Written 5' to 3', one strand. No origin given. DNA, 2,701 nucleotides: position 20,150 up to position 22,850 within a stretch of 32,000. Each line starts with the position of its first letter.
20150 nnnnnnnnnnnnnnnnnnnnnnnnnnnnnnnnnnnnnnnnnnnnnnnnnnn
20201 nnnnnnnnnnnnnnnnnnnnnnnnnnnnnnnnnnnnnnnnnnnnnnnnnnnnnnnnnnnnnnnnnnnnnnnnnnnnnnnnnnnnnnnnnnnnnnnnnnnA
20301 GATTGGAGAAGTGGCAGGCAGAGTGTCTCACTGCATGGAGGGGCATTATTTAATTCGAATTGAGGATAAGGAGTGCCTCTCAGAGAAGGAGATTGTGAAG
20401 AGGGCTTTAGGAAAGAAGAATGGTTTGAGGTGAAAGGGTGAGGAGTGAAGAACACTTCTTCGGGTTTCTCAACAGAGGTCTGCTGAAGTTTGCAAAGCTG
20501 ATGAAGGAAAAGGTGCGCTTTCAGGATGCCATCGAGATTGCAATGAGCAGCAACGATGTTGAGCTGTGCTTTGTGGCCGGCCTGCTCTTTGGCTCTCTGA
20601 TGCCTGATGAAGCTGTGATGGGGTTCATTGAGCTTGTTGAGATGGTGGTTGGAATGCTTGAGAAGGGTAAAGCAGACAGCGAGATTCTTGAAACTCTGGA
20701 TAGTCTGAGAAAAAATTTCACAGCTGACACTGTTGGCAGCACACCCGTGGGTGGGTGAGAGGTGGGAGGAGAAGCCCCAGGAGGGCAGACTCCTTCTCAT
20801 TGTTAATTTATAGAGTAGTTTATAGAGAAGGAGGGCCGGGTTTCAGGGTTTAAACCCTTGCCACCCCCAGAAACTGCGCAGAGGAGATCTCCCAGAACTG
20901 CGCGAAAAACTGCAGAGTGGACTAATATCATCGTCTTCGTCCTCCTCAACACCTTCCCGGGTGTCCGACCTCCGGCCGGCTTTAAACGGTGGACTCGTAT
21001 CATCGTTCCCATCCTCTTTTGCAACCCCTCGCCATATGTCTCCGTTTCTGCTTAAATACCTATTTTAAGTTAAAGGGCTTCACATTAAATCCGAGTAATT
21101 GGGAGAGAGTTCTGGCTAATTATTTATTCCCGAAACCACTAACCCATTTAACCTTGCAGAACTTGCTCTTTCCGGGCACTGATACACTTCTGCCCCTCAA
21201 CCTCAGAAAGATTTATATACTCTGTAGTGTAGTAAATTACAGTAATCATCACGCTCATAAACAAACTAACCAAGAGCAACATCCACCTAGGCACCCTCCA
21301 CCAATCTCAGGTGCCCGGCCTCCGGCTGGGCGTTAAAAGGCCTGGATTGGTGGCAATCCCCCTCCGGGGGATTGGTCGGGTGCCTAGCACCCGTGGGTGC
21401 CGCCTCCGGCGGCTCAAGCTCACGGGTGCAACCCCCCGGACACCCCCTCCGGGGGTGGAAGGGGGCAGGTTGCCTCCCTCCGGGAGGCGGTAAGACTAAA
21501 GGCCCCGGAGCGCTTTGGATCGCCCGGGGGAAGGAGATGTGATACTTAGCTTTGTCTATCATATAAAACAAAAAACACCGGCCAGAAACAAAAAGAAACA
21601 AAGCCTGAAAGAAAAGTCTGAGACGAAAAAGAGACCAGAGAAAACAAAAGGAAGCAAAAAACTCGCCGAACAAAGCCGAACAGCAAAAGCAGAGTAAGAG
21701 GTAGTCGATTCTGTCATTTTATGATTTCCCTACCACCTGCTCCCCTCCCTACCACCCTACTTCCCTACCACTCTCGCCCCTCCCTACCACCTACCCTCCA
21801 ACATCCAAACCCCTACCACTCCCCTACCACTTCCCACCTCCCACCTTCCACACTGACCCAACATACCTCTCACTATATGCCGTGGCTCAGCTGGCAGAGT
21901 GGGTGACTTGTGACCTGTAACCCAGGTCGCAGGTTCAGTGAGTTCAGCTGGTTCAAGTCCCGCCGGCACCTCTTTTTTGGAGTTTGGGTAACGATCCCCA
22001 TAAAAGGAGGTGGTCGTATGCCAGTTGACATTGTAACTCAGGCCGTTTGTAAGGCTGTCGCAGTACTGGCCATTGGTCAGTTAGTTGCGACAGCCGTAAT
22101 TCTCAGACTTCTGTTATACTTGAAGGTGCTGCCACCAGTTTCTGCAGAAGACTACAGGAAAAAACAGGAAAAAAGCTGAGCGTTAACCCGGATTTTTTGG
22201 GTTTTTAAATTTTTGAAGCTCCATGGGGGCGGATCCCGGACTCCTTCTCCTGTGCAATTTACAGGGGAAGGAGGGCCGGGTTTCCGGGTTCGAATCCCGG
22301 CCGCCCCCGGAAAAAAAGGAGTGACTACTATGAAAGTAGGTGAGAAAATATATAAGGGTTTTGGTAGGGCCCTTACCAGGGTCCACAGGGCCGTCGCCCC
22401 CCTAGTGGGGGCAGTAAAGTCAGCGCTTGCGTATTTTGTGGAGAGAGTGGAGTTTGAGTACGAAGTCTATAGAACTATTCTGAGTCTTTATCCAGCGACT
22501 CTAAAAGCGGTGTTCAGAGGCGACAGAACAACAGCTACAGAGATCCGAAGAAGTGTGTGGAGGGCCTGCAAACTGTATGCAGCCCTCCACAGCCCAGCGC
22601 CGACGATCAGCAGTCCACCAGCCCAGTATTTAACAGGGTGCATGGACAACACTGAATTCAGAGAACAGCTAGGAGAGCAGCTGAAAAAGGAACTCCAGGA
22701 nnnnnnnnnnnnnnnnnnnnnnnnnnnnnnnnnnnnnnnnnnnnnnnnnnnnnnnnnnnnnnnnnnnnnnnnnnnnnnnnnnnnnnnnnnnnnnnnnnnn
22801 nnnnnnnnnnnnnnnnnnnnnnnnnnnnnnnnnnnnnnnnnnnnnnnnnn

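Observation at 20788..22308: Direct repeats of a D-arm-less tRNA-like element 1.44 kb apart (candidate att sites or RNA-processing signals)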

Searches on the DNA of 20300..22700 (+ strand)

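Call 5: search_rna_families(source=window, start=20300, end=22700, threshold=evalue, max_evalue=10, show_alignments=5)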
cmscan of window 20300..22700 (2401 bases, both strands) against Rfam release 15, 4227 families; matches with E-value up to 10: 11.
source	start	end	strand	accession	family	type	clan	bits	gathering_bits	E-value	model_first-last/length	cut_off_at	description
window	22273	22307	+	RF01684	mascRNA-menRNA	Gene;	-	24.6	42.5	0.048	1-56/56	no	MALAT1-associated small cytoplasmic RNA/MEN beta RNA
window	22308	22366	-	RF02846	Ref84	Gene; antisense;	-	22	52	9.6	1-87/87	no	Enterococcus sRNA 84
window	22225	22308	+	RF01852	tRNA-Sec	Gene; tRNA;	CL00001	21.7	47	0.37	1-91/91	no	Selenocysteine transfer RNA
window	20701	20793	-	RF00519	suhB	Gene; sRNA;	CL00108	19.3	41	0.69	1-77/77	no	Makes More Granules Regulator RNA (mmgR)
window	22230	22286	+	RF02021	mir-3179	Gene; miRNA;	-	18.7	90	3.7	1-84/84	no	mir-3179 microRNA precursor family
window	21432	21456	-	RF02795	Pab91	Gene; snRNA; snoRNA; HACA-box;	-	18.1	71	4.9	16-40/57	no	Pab91 RNA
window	21528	21631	-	RF02753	ES173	Gene; sRNA;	-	17.6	90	5.1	1-64/64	no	ES173 sRNA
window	22052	22189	+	RF02916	atpB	Cis-reg;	-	16.9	37.4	0.88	1-128/128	no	atpB RNA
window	21300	21434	+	RF02344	ar14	Gene; sRNA;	-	15.7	58.8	5.6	1-123/123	no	Alphaproteobacterial ar14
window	20544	20606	+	RF02912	AAC_AAD_leader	Cis-reg;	-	15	56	9.7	1-75/75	no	putative aminoglycoside riboswitch / attI site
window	22554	22595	+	RF01229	SNORA84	Gene; snRNA; snoRNA; HACA-box;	-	14.9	45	6.2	80-118/134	no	Small nucleolar RNA SNORA84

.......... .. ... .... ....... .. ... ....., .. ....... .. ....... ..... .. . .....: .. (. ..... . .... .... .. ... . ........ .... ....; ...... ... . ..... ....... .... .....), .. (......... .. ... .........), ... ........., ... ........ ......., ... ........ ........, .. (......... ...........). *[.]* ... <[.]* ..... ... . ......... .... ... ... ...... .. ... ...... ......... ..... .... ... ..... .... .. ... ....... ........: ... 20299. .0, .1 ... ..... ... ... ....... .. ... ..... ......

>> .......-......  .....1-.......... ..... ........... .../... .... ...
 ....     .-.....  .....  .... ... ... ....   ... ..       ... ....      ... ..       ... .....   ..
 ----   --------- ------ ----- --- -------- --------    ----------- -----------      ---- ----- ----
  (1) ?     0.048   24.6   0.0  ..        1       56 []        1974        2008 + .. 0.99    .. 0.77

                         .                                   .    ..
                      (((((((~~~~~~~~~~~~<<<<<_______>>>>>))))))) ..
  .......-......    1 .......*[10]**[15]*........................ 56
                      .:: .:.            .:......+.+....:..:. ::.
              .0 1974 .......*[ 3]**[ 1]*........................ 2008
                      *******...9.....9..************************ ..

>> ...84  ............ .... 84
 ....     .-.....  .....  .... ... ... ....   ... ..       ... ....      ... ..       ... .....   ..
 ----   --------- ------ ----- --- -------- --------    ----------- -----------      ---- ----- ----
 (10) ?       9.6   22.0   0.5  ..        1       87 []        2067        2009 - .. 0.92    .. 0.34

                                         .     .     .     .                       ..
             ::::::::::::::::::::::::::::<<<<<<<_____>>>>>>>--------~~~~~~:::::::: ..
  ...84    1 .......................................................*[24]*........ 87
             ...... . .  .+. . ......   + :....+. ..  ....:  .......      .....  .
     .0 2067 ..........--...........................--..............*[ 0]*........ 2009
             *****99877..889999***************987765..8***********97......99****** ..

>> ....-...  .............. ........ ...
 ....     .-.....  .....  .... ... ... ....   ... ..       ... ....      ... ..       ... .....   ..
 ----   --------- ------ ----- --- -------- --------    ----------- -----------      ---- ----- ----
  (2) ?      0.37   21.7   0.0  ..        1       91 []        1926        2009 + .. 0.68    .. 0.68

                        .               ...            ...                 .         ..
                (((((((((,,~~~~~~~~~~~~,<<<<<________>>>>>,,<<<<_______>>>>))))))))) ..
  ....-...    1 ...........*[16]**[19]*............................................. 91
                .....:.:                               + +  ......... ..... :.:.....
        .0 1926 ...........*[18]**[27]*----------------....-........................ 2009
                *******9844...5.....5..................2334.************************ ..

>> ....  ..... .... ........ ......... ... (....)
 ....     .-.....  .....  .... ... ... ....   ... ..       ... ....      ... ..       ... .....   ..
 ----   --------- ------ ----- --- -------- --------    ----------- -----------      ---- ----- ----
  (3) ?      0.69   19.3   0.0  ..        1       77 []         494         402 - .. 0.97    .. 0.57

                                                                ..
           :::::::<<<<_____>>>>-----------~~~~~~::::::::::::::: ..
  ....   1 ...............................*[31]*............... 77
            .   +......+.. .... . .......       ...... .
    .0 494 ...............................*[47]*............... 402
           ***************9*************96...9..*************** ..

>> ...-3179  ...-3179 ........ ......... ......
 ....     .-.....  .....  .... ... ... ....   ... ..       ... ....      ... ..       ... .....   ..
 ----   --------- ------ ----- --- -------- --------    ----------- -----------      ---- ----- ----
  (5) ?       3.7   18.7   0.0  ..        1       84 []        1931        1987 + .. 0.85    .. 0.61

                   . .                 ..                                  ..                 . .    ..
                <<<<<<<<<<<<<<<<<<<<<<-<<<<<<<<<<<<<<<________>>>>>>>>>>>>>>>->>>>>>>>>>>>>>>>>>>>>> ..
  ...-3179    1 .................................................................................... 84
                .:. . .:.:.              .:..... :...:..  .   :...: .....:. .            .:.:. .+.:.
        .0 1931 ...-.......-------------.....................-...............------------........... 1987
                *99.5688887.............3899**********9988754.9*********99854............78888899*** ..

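Call 66: build_rna_model(alignment_id=A3, structure=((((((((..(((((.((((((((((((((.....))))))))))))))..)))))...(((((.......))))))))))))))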
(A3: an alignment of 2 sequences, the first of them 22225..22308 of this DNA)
Model R1 built from alignment A3 (2 sequences, 84 columns); structure: as given.
model positions 84; base pairs 32; branch points 1; effective number of sequences 0.62; information 0.675 bits per position. Calibrated on 0.2 Mb of random sequence (short: E-values are rough).
structure used (alignment columns):
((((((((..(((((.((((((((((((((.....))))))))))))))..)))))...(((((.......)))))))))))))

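Call 67: search_with_rna_model(model_id=R1, sources=[window, L006], max_evalue=10, show_alignments=3)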
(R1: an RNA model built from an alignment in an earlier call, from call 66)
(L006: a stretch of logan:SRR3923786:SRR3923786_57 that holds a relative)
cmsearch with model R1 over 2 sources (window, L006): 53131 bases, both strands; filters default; matches with E-value up to 10: 8.
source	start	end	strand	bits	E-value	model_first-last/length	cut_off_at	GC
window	22225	22308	+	114.4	1.9e-24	1-84/84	no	0.68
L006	2699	2782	+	114.4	1.9e-24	1-84/84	no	0.68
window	20780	20868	+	27.1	0.00053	1-84/84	no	0.48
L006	1254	1342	+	27.1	0.00053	1-84/84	no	0.48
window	22235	22280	-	20.8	0.016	11-56/84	no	0.63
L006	2709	2754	-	20.8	0.016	11-56/84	no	0.63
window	29675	29712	-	13.4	0.82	15-52/84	no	0.61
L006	10149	10186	-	13.4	0.82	15-52/84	no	0.61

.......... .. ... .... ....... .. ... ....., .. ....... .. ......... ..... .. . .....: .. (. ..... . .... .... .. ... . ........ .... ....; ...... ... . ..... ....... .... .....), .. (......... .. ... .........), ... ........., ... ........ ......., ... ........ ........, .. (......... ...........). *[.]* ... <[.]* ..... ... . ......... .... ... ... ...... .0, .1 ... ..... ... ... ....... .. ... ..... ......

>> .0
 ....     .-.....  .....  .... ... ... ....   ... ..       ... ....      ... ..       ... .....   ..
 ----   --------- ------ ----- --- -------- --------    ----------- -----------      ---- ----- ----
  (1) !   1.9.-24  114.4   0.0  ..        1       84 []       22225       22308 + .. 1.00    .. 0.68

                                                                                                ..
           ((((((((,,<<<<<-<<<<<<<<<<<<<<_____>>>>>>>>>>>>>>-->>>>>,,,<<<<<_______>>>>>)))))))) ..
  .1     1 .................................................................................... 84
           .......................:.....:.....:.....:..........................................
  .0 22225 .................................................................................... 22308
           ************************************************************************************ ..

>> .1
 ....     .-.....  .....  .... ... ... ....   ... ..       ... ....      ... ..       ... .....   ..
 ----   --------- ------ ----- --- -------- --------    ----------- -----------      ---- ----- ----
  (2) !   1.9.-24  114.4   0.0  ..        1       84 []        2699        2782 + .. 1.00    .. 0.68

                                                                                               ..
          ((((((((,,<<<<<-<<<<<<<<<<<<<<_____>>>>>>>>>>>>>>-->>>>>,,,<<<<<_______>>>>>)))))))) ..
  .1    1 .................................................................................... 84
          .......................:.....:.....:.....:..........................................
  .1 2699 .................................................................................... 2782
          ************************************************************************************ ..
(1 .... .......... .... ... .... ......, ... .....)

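Call 75: search_with_rna_model(model_id=R1, sources=[L010, L011, L012, L013, L014, L015, L016, L017], max_evalue=10, show_alignments=6)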
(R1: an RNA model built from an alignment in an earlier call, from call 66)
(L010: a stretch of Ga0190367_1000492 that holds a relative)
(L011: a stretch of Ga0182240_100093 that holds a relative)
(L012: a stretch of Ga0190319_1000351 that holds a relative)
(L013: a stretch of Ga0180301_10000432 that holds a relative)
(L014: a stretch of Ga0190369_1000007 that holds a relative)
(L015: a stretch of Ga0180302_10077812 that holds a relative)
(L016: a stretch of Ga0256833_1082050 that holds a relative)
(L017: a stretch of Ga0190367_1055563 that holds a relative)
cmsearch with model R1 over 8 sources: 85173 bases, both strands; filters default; matches with E-value up to 10: 3.
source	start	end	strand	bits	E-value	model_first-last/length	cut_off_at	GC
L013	5960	5999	+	14.8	0.63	1-84/84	no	0.73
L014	3269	3308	+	14.5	0.74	1-84/84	no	0.75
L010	4507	4546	+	13.5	1.3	1-84/84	no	0.7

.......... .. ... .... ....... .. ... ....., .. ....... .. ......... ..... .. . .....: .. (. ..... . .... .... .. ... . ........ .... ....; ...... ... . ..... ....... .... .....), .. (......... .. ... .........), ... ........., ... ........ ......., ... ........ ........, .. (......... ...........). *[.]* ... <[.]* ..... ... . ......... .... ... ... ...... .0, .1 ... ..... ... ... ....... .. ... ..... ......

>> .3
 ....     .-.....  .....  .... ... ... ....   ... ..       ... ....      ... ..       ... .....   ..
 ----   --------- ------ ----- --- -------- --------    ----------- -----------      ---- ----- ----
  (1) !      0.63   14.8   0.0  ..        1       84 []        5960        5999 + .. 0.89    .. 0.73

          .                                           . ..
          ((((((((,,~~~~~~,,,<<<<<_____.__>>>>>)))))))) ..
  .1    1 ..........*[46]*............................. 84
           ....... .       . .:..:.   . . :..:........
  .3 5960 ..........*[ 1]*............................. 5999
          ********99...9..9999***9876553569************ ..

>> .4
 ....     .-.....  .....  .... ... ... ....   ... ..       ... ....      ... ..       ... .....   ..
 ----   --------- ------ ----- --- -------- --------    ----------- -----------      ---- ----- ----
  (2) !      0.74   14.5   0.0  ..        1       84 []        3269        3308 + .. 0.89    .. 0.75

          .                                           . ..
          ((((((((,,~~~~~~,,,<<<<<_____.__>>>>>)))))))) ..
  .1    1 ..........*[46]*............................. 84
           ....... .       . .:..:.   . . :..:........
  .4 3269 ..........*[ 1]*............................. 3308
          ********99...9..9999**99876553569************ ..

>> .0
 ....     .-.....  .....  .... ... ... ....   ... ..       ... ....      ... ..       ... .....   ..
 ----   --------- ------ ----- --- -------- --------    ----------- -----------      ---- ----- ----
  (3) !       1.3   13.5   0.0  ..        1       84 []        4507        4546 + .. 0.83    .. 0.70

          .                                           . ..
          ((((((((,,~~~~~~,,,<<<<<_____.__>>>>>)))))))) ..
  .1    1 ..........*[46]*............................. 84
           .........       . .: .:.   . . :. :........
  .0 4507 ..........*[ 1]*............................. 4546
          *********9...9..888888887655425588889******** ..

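Call 103: search_rna_families(source=window, start=21860, end=21990, threshold=evalue, max_evalue=10, show_alignments=3)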
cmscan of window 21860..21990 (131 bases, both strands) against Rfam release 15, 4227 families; matches with E-value up to 10: 5.
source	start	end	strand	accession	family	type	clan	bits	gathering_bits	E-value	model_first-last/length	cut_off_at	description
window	21878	21968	+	RF00005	tRNA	Gene; tRNA;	CL00001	14.6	29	1.2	3-68/71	no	tRNA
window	21908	21932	+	RF03733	mir-BART14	Gene; miRNA;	-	12.1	90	9.7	1-78/78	no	mir-BART14 microRNA precursor family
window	21909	21936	-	RF01108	BMV3_UPD-PK1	Cis-reg;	-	11.7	38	7.6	1-26/26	no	Pseudoknot of upstream pseudoknot domain (UPD) of the 3'UTR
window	21955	21990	-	RF02236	asX2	Gene; sRNA;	-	10.9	70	5.8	48-87/87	5'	Xanthomonas sRNA asX2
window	21960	21977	-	RF02133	HOXB13-AS1_2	Gene; lncRNA;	-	9.5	40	3.7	64-81/81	no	HOXB13 antisense RNA 1 conserved region 2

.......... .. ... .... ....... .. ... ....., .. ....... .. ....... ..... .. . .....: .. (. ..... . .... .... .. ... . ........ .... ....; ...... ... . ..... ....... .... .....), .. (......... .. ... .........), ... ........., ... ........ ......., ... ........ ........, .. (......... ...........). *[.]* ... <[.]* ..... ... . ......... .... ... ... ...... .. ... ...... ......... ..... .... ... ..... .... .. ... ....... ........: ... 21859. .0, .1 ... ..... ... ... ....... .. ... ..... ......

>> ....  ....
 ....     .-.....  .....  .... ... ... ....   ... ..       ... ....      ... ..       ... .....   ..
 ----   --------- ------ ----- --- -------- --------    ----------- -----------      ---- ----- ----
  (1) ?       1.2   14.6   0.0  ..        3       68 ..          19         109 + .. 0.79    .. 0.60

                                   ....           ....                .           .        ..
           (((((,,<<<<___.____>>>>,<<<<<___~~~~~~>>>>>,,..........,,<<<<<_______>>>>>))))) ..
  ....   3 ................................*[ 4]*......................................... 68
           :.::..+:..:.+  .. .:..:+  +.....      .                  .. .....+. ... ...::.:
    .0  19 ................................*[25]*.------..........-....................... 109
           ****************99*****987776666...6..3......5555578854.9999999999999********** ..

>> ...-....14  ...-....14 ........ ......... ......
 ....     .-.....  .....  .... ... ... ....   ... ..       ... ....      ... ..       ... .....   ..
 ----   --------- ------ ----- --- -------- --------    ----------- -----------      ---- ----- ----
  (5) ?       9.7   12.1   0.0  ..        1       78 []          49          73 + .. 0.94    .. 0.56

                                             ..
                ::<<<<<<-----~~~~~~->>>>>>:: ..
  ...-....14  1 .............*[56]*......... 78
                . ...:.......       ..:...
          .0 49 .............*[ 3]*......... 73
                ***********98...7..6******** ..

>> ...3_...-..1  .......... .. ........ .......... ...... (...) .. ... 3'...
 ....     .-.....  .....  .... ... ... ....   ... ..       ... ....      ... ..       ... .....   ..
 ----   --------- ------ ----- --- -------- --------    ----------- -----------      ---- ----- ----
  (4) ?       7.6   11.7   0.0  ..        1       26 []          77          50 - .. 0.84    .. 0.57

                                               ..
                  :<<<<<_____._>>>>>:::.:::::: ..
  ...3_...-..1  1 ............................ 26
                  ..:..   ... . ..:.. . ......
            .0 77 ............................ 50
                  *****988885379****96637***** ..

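Call 111: search_dna_similar(query=window:22215-22330:+, collection=phages, mode=distant, max_evalue=1, max_rows=15)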
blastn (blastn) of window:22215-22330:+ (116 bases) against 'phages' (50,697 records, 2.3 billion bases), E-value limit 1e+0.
Records with a match: 4; places in all: 4; records where one place covers at least 80% of the query: 0.
Best place of each record, by identity: 90-95% 4.
By first word of the organism name: Vibrio 4.
By host as written in the record: Vibrio campbellii BB120 2; Vibrio harveyi BAA-1116 2.
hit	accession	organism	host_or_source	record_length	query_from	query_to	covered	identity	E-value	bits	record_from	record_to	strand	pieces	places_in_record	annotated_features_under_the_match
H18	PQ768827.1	Vibrio phage Hades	Vibrio campbellii BB120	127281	68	93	22%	92.3%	3e-1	39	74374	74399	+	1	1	tRNA-Lys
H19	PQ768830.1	Vibrio phage Pylo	Vibrio campbellii BB120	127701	68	93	22%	92.3%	3e-1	39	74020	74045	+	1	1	tRNA-Lys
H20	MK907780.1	Vibrio phage Pontus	Vibrio harveyi BAA-1116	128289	68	93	22%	92.3%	3e-1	39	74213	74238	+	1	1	tRNA-Lys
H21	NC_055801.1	Vibrio phage Pontus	Vibrio harveyi BAA-1116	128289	68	93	22%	92.3%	3e-1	39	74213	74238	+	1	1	tRNA-Lys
